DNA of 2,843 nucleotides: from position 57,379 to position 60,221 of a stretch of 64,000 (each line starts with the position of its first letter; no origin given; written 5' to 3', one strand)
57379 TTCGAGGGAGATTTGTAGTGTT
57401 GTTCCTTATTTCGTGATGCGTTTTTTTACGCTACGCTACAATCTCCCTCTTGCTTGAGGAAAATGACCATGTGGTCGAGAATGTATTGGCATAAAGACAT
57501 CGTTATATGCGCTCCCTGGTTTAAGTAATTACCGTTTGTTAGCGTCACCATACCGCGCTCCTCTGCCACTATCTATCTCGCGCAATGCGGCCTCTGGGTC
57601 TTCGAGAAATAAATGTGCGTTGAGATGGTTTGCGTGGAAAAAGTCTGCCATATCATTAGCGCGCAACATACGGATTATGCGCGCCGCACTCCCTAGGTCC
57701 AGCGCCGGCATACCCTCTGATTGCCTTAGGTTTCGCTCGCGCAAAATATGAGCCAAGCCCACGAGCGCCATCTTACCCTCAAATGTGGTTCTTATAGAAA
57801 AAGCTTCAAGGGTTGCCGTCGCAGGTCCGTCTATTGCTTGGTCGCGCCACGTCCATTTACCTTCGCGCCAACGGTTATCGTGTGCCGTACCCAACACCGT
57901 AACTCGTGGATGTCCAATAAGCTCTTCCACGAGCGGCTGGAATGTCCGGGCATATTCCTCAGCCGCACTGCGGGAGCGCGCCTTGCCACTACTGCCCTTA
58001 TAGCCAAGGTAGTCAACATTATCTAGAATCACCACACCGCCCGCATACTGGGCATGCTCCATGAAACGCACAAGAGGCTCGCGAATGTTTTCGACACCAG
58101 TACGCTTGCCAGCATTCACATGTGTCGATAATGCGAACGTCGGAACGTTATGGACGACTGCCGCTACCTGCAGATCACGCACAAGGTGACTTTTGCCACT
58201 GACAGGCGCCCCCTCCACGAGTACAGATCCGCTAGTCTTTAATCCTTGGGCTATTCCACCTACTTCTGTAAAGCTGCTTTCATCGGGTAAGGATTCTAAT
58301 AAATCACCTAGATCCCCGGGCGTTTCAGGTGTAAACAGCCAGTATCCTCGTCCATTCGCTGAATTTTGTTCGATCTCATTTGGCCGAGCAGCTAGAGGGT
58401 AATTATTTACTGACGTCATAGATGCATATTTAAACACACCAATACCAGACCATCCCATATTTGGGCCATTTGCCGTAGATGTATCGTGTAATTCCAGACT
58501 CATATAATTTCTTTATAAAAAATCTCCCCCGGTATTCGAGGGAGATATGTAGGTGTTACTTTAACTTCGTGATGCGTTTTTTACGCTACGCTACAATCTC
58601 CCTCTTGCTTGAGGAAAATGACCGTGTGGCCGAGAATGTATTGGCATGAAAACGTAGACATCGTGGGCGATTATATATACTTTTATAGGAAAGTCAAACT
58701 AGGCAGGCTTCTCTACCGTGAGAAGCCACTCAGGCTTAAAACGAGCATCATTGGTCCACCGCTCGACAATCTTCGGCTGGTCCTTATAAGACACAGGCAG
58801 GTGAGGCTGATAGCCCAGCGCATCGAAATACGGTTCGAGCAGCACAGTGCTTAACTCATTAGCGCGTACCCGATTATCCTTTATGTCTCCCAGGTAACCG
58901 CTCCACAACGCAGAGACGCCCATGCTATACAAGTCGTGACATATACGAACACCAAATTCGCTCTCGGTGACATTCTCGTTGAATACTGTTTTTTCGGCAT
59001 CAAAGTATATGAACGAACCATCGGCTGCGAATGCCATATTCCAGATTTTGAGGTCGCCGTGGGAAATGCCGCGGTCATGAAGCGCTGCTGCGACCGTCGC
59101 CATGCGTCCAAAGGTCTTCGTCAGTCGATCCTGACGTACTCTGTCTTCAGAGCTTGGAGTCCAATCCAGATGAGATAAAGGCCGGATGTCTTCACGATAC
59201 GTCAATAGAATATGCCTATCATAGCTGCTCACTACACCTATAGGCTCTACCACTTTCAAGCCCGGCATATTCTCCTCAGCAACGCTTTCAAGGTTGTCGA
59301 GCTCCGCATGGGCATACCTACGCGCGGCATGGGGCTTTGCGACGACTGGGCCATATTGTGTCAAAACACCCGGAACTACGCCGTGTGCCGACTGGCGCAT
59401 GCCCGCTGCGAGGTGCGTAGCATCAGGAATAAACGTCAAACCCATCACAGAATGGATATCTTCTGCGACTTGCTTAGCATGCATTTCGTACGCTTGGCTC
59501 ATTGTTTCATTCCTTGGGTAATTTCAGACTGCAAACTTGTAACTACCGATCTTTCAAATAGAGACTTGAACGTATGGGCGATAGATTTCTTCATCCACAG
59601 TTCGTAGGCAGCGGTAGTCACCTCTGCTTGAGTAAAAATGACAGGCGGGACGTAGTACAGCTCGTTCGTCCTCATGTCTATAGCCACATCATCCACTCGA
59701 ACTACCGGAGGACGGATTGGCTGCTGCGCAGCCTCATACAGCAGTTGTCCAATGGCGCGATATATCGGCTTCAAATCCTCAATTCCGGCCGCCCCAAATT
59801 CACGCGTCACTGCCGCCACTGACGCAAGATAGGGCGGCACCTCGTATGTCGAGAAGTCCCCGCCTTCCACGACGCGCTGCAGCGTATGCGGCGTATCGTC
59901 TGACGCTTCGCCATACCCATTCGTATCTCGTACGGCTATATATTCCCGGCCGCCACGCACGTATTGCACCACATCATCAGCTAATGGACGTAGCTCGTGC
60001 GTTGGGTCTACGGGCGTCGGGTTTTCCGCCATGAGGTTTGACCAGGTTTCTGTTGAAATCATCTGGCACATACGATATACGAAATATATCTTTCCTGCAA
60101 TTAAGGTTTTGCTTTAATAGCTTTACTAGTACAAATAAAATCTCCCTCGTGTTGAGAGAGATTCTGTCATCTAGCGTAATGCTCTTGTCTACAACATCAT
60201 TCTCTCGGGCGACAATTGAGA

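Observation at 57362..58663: Two ~140-nt leader copies are near-identical, and their differences avoid paired and coding positions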

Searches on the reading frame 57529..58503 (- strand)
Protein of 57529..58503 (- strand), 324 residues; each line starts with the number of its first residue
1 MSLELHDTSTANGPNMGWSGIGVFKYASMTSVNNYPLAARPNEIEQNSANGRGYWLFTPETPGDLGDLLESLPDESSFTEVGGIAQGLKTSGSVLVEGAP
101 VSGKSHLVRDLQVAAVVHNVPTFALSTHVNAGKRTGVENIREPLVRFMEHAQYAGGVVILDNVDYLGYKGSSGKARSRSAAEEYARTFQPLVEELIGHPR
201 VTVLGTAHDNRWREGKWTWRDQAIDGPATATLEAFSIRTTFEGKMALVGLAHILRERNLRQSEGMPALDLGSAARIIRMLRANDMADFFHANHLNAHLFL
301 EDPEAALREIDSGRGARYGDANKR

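Call 7: search_protein_families(library=pfam, proteins=[window:57529-58503:-], max_evalue=0.01)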
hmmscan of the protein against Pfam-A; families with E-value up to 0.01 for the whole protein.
window:57529-58503:- (324 aa): 0 families

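Call 14: search_protein_families(library=ncbifam, proteins=[window:57529-58503:-], max_evalue=0.1)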
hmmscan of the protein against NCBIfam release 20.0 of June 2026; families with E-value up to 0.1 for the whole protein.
window:57529-58503:- (324 aa): 0 families

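Call 15: search_protein_families(library=padloc, proteins=[window:57529-58503:-], max_evalue=0.1)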
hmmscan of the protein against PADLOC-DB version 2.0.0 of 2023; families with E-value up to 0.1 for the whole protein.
window:57529-58503:- (324 aa): 0 families

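Call 16: find_homologous_proteins(query=window:57529-58503:-)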
Query window:57529-58503:- (324 aa): 18 proteins with E <= 0.001 among 5627 candidates.
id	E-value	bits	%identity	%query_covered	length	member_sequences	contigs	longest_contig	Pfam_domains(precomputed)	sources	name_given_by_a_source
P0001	7.3e-215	730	100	100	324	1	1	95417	-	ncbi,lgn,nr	ncbi:MAG TPA: hypothetical protein VFT53_02175 [Candidatus Saccharimonadales bacterium]|nr:hypotheti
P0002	1.1e-174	598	82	99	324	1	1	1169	-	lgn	-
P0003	6.8e-91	323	53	90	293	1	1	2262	-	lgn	-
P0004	4.3e-89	317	54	88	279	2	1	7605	PF01443.25,PF13401.13,PF13191.13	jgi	jgi:hypothetical protein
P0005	1.4e-88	315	49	98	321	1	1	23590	PF00004.36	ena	-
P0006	2.7e-86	308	53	85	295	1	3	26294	-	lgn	-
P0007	1.2e-85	306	50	90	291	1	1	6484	-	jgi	jgi:hypothetical protein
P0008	1.1e-82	296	51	85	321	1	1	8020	-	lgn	-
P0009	1.5e-81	292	50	90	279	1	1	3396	PF01443.25,PF13191.13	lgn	-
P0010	3.0e-80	288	51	86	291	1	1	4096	PF05729.19,PF25199.2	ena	-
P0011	5.6e-79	284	46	91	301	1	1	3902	-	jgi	jgi:hypothetical protein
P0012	5.5e-77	277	48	85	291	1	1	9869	PF00004.36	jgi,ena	-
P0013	3.9e-76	275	48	87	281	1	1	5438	-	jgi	jgi:hypothetical protein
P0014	7.5e-75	270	46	86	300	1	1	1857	PF00004.36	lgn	-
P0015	1.6e-74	269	49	86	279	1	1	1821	-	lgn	-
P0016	1.5e-69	253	49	80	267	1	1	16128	PF01443.25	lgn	-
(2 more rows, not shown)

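Call 18: find_related_loci(query=A2, collection=genome_contigs, flank=4000)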
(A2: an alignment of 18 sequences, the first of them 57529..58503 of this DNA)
Query A2 (324 aa) in genome_contigs; peptide patterns used: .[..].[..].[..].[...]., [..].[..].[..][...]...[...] (x = any residue, [..] = any of these).
60 stretches matched a pattern; 2 encode a relative of the query (tblastn E <= 1e-3); 2 distinct loci.
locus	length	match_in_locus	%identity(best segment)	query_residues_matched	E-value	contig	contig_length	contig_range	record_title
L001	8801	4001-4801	35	43-319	2e-52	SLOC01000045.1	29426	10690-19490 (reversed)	MAG: Candidatus Saccharibacteria bacterium isolate CSSed165cm_431 CSSed16-5cm-2614, whole genome shotgun sequence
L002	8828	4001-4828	33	39-324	4e-49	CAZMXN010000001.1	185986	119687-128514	MAG TPA_asm: uncultured Candidatus Saccharibacteria bacterium isolate SRP144015_co1_122 genome assembly, contig: NODE_32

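Call 19: find_encoding_contigs(protein=P0005, flank=4000, max_places=3)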
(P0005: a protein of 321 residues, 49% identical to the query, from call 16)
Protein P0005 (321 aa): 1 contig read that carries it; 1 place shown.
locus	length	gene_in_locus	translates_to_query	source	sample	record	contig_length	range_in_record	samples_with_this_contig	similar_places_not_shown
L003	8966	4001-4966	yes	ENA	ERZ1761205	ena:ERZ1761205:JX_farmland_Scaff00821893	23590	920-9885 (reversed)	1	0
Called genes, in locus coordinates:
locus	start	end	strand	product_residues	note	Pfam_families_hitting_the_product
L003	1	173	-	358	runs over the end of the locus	PF00814:TsaD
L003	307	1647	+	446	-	-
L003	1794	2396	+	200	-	-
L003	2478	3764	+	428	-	PF08245:Mur_ligase_M, PF02875:Mur_ligase_C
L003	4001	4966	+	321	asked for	PF00004:AAA (weak)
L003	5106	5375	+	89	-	PF00166:Cpn10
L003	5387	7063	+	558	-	PF00118:Cpn60_TCP1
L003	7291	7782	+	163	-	-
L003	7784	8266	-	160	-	-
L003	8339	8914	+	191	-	PF10432:bact-PGI_C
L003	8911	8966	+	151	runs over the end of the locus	PF01050:MannoseP_isomer (weak)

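Call 20: find_encoding_contigs(protein=P0006, flank=4000, max_places=3)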
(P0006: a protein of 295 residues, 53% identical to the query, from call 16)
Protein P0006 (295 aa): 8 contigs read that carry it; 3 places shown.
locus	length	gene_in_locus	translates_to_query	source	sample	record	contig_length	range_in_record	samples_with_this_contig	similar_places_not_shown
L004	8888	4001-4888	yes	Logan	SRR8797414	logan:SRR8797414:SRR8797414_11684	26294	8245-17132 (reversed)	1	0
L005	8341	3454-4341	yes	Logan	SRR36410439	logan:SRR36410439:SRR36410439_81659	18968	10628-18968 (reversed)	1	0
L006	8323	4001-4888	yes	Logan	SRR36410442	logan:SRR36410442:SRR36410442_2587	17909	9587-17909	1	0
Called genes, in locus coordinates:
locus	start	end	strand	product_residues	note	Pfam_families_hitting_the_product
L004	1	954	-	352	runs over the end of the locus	PF00814:TsaD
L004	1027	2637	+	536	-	-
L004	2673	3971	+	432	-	PF08245:Mur_ligase_M, PF02875:Mur_ligase_C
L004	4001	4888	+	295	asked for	-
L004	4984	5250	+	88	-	PF00166:Cpn10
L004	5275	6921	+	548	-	PF00118:Cpn60_TCP1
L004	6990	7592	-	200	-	-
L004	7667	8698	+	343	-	PF01380:SIS (weak), PF10432:bact-PGI_C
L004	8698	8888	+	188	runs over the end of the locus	PF00583:Acetyltransf_1, PF13673:Acetyltransf_10, PF13508:Acetyltransf_7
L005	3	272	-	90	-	?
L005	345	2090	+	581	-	-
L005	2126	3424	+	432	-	PF08245:Mur_ligase_M, PF02875:Mur_ligase_C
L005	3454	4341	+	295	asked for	-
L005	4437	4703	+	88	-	PF00166:Cpn10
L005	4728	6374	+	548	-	PF00118:Cpn60_TCP1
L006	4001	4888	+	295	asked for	-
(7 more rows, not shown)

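Call 21: find_encoding_contigs(protein=P0016, flank=4000, max_places=3)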
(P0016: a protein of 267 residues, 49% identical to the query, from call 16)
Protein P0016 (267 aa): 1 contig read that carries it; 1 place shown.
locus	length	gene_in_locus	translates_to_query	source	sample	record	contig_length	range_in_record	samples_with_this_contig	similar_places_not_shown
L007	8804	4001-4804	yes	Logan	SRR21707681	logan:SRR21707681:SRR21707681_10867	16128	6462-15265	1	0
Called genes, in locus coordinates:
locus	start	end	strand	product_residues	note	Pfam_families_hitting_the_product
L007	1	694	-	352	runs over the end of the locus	PF00814:TsaD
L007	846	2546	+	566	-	-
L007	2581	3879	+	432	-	PF08245:Mur_ligase_M, PF02875:Mur_ligase_C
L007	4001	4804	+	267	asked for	PF01443:Viral_helicase1 (weak)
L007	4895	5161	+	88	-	PF00166:Cpn10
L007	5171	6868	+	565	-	PF00118:Cpn60_TCP1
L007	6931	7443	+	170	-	-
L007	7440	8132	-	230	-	-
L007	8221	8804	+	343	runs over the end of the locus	PF01380:SIS, PF10432:bact-PGI_C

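Call 26: find_encoding_contigs(protein=P0002, flank=3000, max_places=3)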
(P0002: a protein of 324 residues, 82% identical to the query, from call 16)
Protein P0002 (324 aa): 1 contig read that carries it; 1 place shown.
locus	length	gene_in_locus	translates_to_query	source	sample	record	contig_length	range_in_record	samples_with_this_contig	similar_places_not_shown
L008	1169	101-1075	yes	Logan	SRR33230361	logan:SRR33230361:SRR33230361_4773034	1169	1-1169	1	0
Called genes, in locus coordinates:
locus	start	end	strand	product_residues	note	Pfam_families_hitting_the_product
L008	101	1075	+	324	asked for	-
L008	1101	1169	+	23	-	?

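Call 27: find_encoding_contigs(protein=P0004, flank=3000, max_places=3)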
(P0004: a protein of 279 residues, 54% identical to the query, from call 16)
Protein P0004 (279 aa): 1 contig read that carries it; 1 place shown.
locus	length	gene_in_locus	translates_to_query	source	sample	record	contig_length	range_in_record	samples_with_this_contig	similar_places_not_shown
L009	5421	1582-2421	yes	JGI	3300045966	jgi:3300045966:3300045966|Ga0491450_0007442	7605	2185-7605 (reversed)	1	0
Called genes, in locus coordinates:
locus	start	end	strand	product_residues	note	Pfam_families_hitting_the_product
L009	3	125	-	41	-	?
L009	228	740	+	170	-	-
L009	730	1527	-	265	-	PF19420:DDAH_eukar, PF02274:ADI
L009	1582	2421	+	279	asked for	PF13191:AAA_16 (weak), PF13401:AAA_22 (faint), PF01443:Viral_helicase1 (weak)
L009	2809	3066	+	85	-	-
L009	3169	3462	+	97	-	PF00166:Cpn10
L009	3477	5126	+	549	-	PF00118:Cpn60_TCP1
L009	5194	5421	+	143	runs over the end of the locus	-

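Call 28: find_encoding_contigs(protein=P0008, flank=3000, max_places=3)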
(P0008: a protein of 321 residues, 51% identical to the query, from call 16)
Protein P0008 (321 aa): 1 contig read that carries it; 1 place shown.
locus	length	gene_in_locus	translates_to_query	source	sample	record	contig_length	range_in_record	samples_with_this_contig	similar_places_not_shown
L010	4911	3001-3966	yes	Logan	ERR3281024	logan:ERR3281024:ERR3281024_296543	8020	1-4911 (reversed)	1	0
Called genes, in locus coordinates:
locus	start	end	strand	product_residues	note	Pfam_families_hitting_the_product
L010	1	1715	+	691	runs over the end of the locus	-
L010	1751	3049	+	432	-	PF08245:Mur_ligase_M, PF02875:Mur_ligase_C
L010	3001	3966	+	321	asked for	-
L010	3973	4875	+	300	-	-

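Call 29: find_encoding_contigs(protein=P0012, flank=3000, max_places=3)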
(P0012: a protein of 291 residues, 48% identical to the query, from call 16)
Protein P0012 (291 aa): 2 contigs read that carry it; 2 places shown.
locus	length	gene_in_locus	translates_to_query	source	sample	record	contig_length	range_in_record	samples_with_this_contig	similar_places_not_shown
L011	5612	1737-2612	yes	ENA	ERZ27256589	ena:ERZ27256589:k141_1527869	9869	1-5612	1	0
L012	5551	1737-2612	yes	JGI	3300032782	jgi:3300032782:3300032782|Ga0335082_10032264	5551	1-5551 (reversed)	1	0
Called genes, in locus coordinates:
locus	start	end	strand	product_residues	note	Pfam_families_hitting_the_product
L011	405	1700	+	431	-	PF08245:Mur_ligase_M, PF02875:Mur_ligase_C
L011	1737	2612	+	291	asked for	PF00004:AAA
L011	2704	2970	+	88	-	PF00166:Cpn10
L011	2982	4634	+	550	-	PF00118:Cpn60_TCP1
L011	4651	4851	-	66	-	-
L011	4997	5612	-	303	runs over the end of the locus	PF00902:TatC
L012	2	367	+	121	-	?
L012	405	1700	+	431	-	PF08245:Mur_ligase_M, PF02875:Mur_ligase_C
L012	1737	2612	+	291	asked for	PF00004:AAA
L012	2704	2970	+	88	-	PF00166:Cpn10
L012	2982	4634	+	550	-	PF00118:Cpn60_TCP1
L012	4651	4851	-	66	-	-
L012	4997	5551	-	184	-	?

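Call 47: search_solved_structures(query=A2, max_evalue=1)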
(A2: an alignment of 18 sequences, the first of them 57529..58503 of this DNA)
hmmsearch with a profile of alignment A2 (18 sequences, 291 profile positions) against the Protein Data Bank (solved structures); distinct sequences matched with E-value up to 1: 68 (the best 60 are shown).
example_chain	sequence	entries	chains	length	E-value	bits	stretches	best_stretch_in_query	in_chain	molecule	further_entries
9lgo_F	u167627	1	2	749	5.6e-06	28.9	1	63-176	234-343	ATPase family gene 2 protein homolog B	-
8rhn_O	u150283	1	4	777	6.2e-06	28.8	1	63-176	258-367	ATPase family gene 2 protein homolog B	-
8tw7_3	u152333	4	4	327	0.00011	24.7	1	52-158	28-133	Replication factor C subunit 3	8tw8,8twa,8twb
8fs3_C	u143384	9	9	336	0.00011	24.7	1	51-158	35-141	Replication factor C subunit 3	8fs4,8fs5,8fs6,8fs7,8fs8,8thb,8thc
8dr0_C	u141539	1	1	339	0.00011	24.7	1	51-158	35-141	Replication factor C subunit 3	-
1sxj_C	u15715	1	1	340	0.00011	24.7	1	51-158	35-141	Activator 1 40 kDa subunit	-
7ste_C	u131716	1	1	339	0.00011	24.7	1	51-158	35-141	Replication factor C subunit 3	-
7sgz_C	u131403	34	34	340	0.00011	24.7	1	51-158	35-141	Replication factor C subunit 3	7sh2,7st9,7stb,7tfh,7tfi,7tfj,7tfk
1um8_A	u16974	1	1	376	0.0024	20.3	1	30-150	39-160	ATP-dependent Clp protease ATP-binding subunit clpX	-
1ixz_A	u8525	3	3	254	0.0055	19.1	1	34-175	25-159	ATP-dependent metalloprotease FtsH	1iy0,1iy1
1iy2_A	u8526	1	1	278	0.0067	18.8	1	34-175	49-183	ATP-dependent metalloprotease FtsH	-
6chs_H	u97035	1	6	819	0.0086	18.5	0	60-140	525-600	Putative cell division control protein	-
2dhr_A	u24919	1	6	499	0.017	17.5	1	34-174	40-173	FtsH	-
4eiw_A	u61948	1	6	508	0.018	17.4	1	34-174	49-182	ATP-dependent zinc metalloprotease FtsH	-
9uiq_C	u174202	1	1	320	0.023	17.1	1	61-150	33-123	Replication factor C subunit 5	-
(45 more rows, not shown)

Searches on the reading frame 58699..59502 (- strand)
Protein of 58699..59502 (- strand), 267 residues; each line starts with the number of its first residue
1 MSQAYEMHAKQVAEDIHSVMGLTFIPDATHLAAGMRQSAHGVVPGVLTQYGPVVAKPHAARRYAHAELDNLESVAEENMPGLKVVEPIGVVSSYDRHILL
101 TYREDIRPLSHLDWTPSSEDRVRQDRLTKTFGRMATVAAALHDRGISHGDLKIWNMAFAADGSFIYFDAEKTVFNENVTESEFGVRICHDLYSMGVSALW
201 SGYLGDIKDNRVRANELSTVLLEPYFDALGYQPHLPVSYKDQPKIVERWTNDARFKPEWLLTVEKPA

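Call 7: search_protein_families(library=pfam, proteins=[window:58699-59502:-], max_evalue=0.01)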
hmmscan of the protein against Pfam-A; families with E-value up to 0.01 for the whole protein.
window:58699-59502:- (267 aa): 1 family
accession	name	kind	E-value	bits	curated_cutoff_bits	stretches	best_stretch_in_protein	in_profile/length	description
PF06293.20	Kdo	-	0.0024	17.8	21.3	1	64-162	58-155/207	Lipopolysaccharide kinase (Kdo/WaaP) family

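Call 14: search_protein_families(library=ncbifam, proteins=[window:58699-59502:-], max_evalue=0.1)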
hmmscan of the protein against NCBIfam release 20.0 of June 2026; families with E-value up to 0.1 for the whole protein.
window:58699-59502:- (267 aa): 8 families
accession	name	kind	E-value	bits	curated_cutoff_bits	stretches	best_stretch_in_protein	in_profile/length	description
NF002475.0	PRK01723.1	equivalog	2.8e-05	23.2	142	1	64-174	88-192/241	3-deoxy-D-manno-octulosonic acid kinase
TIGR03724.2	arch_bud32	equivalog_domain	0.00031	20.3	125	1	129-165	89-124/193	KEOPS complex kinase/ATPase Bud32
NF011460.0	PRK14879.1-1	equivalog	0.0017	17.5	199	1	124-164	108-150/232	Kae1-associated kinase Bud32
NF011462.0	PRK14879.1-3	equivalog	0.0025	17.6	174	1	126-181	86-136/192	Kae1-associated kinase Bud32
NF011461.0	PRK14879.1-2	equivalog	0.029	14.1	372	1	79-165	62-140/225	Kae1-associated kinase Bud32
NF011464.0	PRK14879.1-7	equivalog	0.033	13.9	246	1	95-176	80-153/221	Kae1-associated kinase Bud32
NF038151.1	lanthi_synth_III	equivalog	0.094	11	575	0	125-170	336-381/833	class III lanthionine synthetase LanKC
NF007174.0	PRK09605.1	equivalog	0.095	11.1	447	0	128-169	430-470/535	bifunctional N(6)-L-threonylcarbamoyladenine synthase/serine/threonine protein kinase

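Call 15: search_protein_families(library=padloc, proteins=[window:58699-59502:-], max_evalue=0.1)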
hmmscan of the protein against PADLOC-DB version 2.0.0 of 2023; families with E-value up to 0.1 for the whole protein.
window:58699-59502:- (267 aa): 2 families
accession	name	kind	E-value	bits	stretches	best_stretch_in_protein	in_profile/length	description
PDLC03920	MkoA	-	5e-05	19.8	1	65-162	56-160/1112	-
PDLC03921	MkoA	-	0.00025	16.8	1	68-167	539-630/1607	-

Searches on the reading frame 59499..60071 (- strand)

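Call 7: search_protein_families(library=pfam, proteins=[window:59499-60071:-], max_evalue=0.01)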
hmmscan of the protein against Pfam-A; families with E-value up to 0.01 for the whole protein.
window:59499-60071:- (190 aa): 0 families

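Call 14: search_protein_families(library=ncbifam, proteins=[window:59499-60071:-], max_evalue=0.1)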
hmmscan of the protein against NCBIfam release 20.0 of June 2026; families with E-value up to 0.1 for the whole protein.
window:59499-60071:- (190 aa): 1 family
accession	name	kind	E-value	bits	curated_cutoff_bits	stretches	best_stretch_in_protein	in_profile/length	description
TIGR01221.1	rmlC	equivalog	0.016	15.1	155.75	1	125-179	77-129/176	dTDP-4-dehydrorhamnose 3,5-epimerase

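Call 15: search_protein_families(library=padloc, proteins=[window:59499-60071:-], max_evalue=0.1)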
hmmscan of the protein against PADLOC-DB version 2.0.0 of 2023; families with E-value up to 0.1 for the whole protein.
window:59499-60071:- (190 aa): 0 families
